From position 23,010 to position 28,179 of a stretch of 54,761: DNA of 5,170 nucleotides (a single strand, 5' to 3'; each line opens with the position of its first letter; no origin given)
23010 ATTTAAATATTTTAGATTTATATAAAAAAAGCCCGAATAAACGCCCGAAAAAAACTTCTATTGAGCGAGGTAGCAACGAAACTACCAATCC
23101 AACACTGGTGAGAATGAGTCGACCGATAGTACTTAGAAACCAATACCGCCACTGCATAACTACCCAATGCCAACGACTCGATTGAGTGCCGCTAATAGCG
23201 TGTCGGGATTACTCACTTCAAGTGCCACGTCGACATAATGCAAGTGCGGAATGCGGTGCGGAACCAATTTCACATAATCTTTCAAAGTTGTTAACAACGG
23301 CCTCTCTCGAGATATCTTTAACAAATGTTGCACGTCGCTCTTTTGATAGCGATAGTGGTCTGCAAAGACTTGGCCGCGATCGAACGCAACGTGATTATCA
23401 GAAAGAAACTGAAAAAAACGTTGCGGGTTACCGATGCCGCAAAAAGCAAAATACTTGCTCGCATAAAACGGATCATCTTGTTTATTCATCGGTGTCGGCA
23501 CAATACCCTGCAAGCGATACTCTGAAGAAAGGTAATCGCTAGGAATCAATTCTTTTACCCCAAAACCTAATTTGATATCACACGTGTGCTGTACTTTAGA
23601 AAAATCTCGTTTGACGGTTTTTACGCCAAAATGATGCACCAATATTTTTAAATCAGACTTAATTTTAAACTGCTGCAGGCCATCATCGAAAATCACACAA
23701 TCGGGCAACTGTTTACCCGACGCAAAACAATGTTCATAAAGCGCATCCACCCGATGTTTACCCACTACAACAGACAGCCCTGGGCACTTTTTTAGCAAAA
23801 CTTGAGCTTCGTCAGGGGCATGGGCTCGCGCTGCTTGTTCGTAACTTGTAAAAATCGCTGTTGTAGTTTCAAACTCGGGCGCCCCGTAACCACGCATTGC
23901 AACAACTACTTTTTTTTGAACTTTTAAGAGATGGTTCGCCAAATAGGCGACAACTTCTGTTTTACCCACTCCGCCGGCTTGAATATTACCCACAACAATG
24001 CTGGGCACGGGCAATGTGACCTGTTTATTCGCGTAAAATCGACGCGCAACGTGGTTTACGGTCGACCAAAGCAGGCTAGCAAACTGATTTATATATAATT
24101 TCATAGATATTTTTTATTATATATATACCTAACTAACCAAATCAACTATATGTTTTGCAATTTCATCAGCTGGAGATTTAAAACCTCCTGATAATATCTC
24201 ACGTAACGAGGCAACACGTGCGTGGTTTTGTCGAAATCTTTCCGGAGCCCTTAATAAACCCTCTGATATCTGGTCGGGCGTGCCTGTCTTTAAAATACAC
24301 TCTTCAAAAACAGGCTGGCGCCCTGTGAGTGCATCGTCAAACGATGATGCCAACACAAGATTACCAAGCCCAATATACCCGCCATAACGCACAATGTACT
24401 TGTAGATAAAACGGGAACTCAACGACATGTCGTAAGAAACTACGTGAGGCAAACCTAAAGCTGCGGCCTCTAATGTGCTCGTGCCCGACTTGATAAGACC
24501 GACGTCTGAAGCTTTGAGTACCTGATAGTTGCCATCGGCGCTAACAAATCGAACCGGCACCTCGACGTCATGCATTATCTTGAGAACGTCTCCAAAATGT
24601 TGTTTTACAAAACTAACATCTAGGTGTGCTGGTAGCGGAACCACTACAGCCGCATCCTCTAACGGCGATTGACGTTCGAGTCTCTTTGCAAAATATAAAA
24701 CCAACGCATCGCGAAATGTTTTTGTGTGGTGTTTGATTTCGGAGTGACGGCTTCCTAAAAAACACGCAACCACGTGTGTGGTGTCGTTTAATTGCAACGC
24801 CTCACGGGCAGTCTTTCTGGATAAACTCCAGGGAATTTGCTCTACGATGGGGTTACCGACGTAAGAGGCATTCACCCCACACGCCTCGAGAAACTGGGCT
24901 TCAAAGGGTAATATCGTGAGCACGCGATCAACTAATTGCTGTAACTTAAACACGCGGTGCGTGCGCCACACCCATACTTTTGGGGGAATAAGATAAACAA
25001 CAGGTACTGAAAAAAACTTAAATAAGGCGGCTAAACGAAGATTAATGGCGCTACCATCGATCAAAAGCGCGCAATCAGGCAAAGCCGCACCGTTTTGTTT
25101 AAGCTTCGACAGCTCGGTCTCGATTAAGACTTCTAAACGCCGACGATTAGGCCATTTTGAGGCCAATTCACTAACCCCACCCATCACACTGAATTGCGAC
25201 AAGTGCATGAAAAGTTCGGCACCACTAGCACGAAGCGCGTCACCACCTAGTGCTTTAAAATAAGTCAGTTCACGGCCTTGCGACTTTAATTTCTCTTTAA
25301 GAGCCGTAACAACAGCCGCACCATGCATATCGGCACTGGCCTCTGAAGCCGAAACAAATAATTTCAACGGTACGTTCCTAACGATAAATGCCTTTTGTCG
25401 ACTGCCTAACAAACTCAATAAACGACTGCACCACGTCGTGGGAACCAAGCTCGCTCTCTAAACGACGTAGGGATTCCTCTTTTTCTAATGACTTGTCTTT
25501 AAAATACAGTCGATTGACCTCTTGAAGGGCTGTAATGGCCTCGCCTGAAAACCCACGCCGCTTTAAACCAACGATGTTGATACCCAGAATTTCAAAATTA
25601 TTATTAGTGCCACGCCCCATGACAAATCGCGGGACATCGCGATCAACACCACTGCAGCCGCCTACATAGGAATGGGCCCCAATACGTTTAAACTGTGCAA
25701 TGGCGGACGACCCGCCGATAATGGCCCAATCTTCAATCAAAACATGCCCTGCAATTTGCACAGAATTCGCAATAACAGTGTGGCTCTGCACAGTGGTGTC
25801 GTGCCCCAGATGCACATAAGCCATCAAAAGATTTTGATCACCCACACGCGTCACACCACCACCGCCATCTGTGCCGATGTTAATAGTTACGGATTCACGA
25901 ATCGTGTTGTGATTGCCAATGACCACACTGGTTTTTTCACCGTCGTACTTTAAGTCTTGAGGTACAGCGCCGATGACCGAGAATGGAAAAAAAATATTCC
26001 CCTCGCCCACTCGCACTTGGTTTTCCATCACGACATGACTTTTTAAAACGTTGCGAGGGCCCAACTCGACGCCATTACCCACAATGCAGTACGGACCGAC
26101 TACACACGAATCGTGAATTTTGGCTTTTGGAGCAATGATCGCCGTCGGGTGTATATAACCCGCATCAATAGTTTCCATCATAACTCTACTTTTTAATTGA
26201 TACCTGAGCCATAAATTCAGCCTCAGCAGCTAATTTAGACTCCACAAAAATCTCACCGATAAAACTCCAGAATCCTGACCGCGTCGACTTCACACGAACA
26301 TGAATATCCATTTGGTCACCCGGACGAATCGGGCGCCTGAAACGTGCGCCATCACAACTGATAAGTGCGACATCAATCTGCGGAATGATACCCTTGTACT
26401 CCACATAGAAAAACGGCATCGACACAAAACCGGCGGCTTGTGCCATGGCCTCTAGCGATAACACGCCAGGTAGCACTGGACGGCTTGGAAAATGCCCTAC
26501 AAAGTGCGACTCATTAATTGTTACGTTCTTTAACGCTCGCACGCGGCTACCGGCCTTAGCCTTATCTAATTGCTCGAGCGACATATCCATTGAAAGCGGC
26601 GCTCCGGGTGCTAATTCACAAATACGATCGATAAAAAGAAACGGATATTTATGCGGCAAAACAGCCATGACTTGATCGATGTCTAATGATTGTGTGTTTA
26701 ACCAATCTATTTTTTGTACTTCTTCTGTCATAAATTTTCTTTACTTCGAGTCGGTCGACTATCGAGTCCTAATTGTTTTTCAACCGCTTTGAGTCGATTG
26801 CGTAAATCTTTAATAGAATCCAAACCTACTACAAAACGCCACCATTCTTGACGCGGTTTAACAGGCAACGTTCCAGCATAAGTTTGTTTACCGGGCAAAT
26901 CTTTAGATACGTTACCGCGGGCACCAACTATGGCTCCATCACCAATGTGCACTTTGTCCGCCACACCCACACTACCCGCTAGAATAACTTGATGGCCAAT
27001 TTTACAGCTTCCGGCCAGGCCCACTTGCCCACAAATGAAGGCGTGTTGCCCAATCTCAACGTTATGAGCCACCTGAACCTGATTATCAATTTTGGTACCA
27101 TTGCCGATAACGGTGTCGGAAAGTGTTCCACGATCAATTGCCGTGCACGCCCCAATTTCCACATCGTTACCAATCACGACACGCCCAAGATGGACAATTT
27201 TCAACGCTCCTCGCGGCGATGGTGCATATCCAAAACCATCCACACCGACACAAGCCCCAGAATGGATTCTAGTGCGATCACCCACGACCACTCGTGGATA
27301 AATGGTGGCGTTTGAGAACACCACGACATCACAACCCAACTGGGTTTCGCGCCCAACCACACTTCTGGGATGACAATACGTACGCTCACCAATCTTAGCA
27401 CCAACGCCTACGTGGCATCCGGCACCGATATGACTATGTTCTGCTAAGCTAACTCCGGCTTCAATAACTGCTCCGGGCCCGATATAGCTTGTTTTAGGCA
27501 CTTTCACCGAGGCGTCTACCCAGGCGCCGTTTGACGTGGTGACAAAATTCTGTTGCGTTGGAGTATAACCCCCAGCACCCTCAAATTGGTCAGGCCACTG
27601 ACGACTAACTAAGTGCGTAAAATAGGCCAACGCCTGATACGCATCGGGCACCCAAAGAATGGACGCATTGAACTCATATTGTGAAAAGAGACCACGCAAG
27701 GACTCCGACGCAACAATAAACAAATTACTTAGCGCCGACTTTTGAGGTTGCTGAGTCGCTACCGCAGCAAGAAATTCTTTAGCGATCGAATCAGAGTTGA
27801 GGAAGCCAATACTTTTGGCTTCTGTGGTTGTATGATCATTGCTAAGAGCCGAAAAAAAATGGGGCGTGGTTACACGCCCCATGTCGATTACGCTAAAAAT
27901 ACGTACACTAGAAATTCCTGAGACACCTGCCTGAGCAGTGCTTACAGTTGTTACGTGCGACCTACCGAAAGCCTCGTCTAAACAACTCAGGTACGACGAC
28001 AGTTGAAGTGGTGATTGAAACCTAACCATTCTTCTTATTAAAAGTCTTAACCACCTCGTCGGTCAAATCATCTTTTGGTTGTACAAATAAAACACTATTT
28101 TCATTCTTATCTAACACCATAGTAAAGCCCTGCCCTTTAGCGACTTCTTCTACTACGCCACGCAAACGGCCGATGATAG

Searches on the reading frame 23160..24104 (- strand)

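Call 49: search_protein_families(library=pfam, proteins=[window:23160-24104:-], max_evalue=0.00001)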
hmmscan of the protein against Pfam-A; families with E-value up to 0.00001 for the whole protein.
window:23160-24104:- (314 aa): 1 family
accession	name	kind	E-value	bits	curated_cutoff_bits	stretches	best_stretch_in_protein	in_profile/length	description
PF02606.20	LpxK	-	2.3e-47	162.1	27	2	9-157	8-152/328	Tetraacyldisaccharide-1-P 4'-kinase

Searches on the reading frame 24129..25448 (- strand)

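Call 49: search_protein_families(library=pfam, proteins=[window:24129-25448:-], max_evalue=0.00001)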
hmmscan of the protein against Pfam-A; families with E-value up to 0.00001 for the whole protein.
window:24129-25448:- (439 aa): 1 family
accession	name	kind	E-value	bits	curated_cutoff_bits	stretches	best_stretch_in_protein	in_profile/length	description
PF02684.21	LpxB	-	6.3e-55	187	22.6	1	31-369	2-316/374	Lipid-A-disaccharide synthetase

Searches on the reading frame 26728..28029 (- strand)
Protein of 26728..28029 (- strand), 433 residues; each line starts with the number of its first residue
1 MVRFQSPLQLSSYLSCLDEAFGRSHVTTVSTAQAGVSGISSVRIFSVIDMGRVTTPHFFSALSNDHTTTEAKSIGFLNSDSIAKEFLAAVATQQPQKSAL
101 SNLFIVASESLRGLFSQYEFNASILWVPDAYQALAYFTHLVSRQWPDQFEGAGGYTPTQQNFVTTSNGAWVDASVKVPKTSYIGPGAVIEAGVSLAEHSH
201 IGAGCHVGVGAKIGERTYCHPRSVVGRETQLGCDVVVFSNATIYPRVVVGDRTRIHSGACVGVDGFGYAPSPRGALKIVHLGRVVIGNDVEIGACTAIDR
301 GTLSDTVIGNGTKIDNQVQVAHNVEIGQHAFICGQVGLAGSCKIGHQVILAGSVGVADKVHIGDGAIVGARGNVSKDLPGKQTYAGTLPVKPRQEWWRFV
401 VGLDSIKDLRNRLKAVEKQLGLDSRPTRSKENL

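Call 122: search_protein_families(library=pfam, proteins=[window:26728-28029:-], max_evalue=0.00001)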
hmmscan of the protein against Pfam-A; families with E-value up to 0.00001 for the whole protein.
window:26728-28029:- (433 aa): 2 families
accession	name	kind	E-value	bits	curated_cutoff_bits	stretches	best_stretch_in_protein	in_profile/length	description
PF00132.30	Hexapep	-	2.4e-26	90.7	27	2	305-340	1-36/36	Bacterial transferase hexapeptide (six repeats)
PF25084.1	LbH_EIF2B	-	6.7e-14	52.2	54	2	190-257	7-72/105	EIF2B subunit epsilon LbH domain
